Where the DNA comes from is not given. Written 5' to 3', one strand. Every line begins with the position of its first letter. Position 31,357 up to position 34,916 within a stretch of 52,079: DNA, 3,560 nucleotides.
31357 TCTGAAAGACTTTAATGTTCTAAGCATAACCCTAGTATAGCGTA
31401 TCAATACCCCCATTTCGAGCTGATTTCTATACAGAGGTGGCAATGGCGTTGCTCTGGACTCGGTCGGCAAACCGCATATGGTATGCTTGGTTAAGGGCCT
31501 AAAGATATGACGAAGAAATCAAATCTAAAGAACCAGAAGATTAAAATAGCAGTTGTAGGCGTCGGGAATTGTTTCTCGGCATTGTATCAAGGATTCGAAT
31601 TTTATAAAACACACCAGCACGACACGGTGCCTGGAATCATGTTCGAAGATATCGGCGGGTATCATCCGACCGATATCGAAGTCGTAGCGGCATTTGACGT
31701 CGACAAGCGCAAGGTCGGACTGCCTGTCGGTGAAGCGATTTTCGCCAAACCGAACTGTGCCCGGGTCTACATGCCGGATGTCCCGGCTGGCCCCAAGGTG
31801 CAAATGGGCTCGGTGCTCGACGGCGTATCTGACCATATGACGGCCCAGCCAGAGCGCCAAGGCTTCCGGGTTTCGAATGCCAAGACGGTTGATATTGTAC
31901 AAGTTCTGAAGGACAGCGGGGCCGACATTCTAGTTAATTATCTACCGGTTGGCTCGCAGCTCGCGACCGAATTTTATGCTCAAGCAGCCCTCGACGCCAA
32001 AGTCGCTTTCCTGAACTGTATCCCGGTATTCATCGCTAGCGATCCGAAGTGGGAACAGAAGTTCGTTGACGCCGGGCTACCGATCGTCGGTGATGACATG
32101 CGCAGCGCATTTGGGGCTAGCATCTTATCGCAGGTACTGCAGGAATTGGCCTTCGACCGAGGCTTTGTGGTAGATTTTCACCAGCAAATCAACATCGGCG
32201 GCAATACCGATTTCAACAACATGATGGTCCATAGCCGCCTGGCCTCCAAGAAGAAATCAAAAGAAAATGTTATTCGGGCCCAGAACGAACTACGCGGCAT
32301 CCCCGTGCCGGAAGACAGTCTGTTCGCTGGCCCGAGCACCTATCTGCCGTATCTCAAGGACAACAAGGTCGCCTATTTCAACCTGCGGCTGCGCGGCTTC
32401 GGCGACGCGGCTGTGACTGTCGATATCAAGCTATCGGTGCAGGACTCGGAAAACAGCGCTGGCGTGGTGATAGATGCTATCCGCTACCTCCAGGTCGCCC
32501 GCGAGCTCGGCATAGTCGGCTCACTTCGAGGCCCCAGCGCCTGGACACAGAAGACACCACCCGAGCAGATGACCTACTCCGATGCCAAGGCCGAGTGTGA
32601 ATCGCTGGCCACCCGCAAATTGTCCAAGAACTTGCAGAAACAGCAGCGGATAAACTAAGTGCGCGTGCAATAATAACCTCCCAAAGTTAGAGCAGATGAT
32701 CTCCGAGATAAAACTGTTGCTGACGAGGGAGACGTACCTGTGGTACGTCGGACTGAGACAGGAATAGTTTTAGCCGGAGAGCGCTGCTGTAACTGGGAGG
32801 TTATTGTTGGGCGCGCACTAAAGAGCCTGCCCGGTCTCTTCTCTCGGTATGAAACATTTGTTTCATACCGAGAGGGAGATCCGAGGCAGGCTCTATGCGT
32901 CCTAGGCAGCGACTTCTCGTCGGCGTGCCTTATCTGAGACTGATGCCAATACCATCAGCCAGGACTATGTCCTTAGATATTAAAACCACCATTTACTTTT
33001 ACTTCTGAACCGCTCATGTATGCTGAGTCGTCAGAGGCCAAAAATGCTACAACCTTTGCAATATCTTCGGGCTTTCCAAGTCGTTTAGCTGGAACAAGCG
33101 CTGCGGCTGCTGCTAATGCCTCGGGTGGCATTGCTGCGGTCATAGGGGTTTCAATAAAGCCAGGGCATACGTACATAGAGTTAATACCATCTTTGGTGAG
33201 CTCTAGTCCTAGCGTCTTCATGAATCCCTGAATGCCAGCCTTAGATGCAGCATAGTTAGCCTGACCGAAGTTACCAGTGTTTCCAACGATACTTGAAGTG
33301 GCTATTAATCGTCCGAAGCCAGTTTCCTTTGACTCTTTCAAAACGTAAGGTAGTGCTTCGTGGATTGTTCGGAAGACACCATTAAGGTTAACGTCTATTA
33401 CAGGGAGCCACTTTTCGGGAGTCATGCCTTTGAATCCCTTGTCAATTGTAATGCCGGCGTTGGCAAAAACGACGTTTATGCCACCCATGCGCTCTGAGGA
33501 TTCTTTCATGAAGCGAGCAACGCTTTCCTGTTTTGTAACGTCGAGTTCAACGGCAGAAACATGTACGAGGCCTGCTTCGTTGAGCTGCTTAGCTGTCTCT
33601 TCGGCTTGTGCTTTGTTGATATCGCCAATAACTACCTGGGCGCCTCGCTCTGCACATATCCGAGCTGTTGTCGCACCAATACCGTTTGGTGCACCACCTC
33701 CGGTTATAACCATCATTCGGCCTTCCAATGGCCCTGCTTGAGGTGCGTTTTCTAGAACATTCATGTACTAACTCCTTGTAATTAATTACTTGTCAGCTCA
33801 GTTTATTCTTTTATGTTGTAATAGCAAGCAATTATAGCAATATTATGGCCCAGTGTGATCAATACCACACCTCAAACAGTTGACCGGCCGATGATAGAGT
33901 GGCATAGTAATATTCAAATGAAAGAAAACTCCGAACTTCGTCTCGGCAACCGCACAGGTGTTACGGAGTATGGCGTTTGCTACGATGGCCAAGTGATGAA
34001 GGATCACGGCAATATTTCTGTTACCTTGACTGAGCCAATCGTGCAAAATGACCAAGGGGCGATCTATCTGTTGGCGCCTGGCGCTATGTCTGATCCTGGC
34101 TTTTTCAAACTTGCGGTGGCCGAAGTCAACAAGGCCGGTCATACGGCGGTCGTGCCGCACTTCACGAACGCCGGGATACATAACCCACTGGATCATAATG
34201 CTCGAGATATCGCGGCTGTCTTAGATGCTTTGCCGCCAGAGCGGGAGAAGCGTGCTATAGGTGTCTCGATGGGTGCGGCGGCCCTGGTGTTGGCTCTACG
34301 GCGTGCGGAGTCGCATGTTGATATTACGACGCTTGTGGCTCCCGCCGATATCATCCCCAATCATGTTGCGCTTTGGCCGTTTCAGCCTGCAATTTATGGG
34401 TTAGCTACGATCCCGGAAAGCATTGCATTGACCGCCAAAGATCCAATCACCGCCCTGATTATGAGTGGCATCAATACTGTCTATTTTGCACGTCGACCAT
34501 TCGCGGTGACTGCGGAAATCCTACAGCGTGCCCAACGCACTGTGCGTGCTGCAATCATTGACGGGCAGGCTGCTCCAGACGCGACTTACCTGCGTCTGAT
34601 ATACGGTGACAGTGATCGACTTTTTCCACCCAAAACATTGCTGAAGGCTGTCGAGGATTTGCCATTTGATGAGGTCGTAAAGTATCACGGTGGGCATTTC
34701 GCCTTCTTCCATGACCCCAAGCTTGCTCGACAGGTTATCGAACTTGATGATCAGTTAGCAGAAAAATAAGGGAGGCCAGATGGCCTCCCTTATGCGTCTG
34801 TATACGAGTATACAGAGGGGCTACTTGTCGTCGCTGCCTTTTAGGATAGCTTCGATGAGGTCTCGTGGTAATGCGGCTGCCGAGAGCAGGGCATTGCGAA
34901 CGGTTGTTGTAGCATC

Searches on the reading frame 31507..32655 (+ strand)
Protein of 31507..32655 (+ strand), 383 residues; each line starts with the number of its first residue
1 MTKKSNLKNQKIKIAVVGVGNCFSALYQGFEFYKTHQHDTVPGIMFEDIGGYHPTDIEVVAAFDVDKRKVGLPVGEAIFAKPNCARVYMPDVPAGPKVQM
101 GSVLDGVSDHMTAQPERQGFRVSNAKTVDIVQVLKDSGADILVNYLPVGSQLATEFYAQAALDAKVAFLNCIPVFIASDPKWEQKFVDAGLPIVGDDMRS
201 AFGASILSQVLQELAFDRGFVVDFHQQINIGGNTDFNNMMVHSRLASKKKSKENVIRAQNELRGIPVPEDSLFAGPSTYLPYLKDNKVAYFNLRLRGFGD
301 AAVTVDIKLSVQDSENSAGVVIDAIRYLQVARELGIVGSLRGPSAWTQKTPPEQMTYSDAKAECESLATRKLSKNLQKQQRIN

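Call 41: search_protein_families(library=pfam, proteins=[window:31507-32655:+], max_evalue=0.001)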
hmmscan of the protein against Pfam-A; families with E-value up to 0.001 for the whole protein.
window:31507-32655:+ (383 aa): 1 family
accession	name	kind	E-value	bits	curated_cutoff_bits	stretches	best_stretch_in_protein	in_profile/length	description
PF01658.22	Inos-1-P_synth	-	3.1e-21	76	27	1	203-314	1-107/107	Myo-inositol-1-phosphate synthase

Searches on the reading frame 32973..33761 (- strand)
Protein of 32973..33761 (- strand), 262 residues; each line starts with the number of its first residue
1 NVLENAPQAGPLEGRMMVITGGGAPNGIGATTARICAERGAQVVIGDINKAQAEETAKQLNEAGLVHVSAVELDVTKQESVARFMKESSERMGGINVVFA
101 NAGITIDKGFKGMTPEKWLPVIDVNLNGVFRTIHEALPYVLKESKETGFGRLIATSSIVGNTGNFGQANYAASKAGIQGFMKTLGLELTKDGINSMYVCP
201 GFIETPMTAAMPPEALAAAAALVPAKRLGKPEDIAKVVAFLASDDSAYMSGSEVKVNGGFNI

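Call 74: search_protein_families(library=pfam, proteins=[window:32973-33761:-], max_evalue=0.001)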
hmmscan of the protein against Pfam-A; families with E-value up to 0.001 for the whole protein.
window:32973-33761:- (262 aa): 3 families
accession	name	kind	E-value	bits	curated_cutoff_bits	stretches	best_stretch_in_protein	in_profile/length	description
PF13561.12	adh_short_C2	-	3.1e-59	200.8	27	1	23-261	1-236/236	Enoyl-(Acyl carrier protein) reductase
PF00106.31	adh_short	-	1.8e-49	168.3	26.6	1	16-211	2-190/195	short chain dehydrogenase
PF08659.16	KR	-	1.6e-19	70.9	22.6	1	18-182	4-161/180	KR domain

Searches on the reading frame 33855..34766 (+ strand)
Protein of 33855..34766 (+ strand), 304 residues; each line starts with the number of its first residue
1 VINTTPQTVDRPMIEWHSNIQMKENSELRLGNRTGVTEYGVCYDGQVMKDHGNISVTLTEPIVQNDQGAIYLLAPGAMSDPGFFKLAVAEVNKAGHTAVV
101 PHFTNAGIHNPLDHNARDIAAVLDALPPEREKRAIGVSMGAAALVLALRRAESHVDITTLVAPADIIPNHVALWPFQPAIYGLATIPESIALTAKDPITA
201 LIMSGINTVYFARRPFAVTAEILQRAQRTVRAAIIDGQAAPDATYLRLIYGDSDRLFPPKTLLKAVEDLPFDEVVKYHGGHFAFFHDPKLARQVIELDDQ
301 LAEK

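Call 74: search_protein_families(library=pfam, proteins=[window:33855-34766:+], max_evalue=0.001)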
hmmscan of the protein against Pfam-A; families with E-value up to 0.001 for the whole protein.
window:33855-34766:+ (304 aa): 2 families
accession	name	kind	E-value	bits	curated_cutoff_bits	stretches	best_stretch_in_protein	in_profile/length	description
PF00561.26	Abhydrolase_1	-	3.5e-07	30.6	25.8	0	248-287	204-244/245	alpha/beta hydrolase fold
PF12146.15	Hydrolase_4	-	0.00073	19.3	27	0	108-177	51-123/239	Serine aminopeptidase, S33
